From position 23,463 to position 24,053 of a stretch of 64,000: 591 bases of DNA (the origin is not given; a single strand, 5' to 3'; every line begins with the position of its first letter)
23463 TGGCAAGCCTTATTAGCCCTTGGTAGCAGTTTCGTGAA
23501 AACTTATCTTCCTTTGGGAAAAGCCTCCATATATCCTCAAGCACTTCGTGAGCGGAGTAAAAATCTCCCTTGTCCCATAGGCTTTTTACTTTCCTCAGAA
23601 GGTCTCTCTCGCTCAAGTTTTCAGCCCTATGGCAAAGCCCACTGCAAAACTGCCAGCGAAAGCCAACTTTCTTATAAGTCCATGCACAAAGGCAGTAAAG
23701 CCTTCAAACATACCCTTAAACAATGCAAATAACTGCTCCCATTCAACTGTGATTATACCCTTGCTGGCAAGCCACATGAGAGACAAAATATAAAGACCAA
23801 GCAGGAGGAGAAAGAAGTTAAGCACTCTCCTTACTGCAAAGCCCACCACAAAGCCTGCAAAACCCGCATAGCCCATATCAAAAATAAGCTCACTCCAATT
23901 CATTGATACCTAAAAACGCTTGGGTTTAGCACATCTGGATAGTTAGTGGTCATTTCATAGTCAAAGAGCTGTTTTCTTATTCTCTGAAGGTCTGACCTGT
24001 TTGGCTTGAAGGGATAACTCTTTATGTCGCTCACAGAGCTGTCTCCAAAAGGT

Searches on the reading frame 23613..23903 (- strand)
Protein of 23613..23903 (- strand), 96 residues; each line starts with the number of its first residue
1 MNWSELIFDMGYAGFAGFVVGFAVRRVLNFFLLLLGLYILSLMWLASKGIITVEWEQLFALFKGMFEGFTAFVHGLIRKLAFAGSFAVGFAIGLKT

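Call 104: search_protein_families(library=pfam, proteins=[window:23613-23903:-], max_evalue=0.00001)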
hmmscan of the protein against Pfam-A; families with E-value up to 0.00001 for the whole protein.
window:23613-23903:- (96 aa): 1 family
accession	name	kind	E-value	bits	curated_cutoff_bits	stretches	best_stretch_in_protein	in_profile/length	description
PF04930.20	FUN14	-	3.2e-11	43.9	22.5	1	11-94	2-92/92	FUN14 family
